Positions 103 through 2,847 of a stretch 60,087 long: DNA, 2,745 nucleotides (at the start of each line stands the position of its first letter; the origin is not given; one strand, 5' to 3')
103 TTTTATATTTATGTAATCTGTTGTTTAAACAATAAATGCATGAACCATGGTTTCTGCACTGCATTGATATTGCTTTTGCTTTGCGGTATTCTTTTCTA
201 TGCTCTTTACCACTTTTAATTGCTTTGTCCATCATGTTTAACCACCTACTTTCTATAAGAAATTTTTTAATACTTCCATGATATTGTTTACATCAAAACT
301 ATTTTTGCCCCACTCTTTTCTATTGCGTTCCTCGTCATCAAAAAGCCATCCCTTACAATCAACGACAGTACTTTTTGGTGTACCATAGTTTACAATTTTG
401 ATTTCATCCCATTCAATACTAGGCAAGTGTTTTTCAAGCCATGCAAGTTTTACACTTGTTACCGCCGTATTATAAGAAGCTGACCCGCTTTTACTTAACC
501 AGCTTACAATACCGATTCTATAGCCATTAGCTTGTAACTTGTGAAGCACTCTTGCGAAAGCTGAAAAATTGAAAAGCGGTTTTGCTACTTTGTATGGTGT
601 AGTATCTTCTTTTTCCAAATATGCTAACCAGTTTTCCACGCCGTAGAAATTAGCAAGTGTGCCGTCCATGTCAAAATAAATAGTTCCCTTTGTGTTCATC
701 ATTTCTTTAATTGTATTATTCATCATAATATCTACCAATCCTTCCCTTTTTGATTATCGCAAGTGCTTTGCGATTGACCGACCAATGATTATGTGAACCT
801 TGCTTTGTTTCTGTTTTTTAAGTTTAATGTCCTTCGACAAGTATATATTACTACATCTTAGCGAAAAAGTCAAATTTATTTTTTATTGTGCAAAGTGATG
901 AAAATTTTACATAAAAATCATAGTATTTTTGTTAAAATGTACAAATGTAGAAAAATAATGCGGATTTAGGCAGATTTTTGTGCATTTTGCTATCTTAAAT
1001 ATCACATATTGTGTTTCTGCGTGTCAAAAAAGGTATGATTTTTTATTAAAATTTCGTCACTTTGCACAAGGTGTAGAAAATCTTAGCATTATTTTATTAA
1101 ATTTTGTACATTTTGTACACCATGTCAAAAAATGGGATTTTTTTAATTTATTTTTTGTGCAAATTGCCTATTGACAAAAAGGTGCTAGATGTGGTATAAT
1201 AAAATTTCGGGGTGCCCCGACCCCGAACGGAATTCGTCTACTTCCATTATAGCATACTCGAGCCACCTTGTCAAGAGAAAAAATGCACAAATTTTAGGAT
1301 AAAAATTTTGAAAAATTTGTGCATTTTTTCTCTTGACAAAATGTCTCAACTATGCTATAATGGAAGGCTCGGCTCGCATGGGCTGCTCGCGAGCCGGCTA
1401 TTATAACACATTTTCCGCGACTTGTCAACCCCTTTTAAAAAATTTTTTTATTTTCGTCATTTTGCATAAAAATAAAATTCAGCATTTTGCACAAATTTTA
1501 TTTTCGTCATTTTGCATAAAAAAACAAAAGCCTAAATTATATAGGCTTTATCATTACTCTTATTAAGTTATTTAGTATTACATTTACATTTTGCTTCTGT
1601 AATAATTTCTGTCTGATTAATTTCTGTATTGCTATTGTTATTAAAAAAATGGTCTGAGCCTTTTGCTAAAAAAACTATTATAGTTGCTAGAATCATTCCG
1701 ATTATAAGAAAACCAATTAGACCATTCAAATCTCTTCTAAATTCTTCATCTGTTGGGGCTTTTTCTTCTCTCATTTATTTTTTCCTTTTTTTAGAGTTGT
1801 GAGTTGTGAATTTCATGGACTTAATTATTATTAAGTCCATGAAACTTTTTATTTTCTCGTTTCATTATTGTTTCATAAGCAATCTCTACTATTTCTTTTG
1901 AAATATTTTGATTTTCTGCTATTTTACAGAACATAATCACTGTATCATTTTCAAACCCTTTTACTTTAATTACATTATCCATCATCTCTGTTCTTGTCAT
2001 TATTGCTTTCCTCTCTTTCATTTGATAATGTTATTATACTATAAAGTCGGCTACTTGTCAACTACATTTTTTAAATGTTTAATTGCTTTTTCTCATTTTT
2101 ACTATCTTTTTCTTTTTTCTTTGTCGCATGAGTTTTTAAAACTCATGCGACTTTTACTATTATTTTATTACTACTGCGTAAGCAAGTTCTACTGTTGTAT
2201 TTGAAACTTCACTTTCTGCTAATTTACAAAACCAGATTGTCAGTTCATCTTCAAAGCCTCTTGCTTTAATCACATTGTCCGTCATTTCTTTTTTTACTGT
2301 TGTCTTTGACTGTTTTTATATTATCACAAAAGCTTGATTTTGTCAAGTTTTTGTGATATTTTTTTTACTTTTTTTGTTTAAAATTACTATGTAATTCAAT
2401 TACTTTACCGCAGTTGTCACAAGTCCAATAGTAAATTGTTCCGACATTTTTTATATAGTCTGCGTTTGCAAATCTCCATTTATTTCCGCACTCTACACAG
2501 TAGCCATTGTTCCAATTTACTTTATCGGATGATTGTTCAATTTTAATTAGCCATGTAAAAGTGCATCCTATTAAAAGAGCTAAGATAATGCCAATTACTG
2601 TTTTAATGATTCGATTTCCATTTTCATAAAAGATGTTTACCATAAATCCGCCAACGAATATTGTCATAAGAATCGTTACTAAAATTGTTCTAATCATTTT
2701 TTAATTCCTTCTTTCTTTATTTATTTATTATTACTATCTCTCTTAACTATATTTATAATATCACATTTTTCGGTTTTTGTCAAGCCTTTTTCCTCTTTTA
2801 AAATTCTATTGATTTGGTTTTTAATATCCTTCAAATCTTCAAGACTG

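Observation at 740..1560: Promoter-dense, repeat-rich non-coding control region with no CDS (candidate ori / early switch region)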

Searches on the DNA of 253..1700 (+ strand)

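Call 7: search_dna_similar(query=window:600-1700:+, collection=phages, mode=distant)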
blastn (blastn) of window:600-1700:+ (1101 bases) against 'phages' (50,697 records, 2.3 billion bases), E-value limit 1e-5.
No match.

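Call 15: search_rna_families(source=window, start=600, end=1700, threshold=evalue, max_evalue=10)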
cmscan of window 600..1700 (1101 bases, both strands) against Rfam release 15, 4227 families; matches with E-value up to 10: 30.
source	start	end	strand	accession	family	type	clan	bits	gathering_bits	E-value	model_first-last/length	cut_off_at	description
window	1240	1366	+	RF04139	MIR841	Gene; miRNA;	-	43.9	200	1.8e-07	1-212/212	no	MIR841 microRNA precursor family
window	1247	1360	-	RF03616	MIR1888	Gene; miRNA;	-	43.1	72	3.7e-07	1-101/101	no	MIR1888 microRNA precursor family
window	1256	1361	+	RF00766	mir-335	Gene; miRNA;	-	38.9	64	5.6e-07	1-92/92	no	mir-335 microRNA precursor family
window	1237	1371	+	RF03926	MIR1435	Gene; miRNA;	-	38.8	94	0.00055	1-186/186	no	MIR1435 microRNA precursor family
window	1256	1351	+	RF03556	mir-559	Gene; miRNA;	-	38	95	1.4e-05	1-91/91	no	mir-559 microRNA precursor family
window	1240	1367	+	RF04205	MIR2606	Gene; miRNA;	-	37.3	139.7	0.001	1-165/165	no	MIR2606 microRNA precursor family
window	1254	1353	-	RF03912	mir-4659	Gene; miRNA;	-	35.7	92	1.9e-05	1-73/73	no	mir-4659 microRNA precursor family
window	1265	1342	-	RF03765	mir-2059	Gene; miRNA;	-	34.8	90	6.2e-05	1-68/68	no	mir-2059 microRNA precursor family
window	1258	1353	-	RF04211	MIR5185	Gene; miRNA;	-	34.6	101.7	0.00011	1-111/111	no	MIR5185 microRNA precursor family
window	1268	1339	-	RF00766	mir-335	Gene; miRNA;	-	31.1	64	0.0001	11-72/92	no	mir-335 microRNA precursor family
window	886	945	+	RF00532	snoMe18S-Um1356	Gene; snRNA; snoRNA; CD-box;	CL00054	29.5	50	0.052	1-86/86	no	Small nucleolar RNA Me18S-Um1356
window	1283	1342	+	RF01096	PK-HAV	Cis-reg;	-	27.6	50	0.51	1-56/56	no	HepA virus 3'-terminal pseudoknot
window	1268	1339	+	RF00885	MIR821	Gene; miRNA;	-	27.2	249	0.0093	18-258/275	no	MIR821 microRNA precursor family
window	1450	1505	-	RF01096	PK-HAV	Cis-reg;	-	26.5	50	0.84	1-56/56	no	HepA virus 3'-terminal pseudoknot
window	1257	1345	-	RF01045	mir-544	Gene; miRNA;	-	25.9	66.5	0.022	1-84/84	no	mir-544 microRNA precursor family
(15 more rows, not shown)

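Call 77: search_rna_families(source=L159, start=12800, end=17650, threshold=evalue, max_evalue=0.1)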
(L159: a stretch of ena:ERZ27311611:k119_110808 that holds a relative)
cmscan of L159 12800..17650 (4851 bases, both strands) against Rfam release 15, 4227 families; matches with E-value up to 0.1: 1.
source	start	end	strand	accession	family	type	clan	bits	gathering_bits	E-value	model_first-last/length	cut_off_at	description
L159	12848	12881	-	RF03904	MIR7991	Gene; miRNA;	-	25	58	0.057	1-47/47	no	MIR7991 microRNA precursor family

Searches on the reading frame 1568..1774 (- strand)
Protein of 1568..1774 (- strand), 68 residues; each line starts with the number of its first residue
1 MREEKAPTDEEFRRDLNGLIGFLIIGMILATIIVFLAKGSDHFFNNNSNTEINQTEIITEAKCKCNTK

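Call 12: search_protein_families(library=phrogs, proteins=[window:1568-1774:-], max_evalue=0.01)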
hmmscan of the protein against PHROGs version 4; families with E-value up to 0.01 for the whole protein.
window:1568-1774:- (68 aa): 1 family
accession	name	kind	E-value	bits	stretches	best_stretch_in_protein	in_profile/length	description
phrog_24542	-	unknown function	0.0054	18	1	12-41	32-60/73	-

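Call 74: search_protein_families(library=pfam, proteins=[window:1568-1774:-], max_evalue=0.05)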
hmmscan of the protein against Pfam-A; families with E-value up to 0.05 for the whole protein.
window:1568-1774:- (68 aa): 0 families

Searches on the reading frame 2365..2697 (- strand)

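Call 12: search_protein_families(library=phrogs, proteins=[window:2365-2697:-], max_evalue=0.01)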
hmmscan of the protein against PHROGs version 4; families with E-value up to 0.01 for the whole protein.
window:2365-2697:- (110 aa): 0 families

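Call 74: search_protein_families(library=pfam, proteins=[window:2365-2697:-], max_evalue=0.05)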
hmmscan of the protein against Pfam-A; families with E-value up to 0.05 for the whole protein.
window:2365-2697:- (110 aa): 5 families
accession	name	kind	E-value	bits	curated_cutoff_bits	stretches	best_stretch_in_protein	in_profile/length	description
PF10071.14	DUF2310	-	0.011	15.4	25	1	46-102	201-251/255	Zn-ribbon-containing, possibly nucleic-acid-binding protein (DUF2310)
PF12773.13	DZR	-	0.016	15.8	27.3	1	63-106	11-40/45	Double zinc ribbon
PF08271.17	Zn_Ribbon_TF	-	0.018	15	29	0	66-107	2-36/43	TFIIB zinc-binding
PF14149.11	YhfH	-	0.039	14.2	27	0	92-101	15-24/37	YhfH-like protein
PF11781.13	Zn_ribbon_RRN7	-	0.046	13.8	27.1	0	90-101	21-32/32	Zinc-finger of RNA-polymerase I-specific TFIIB, Rrn7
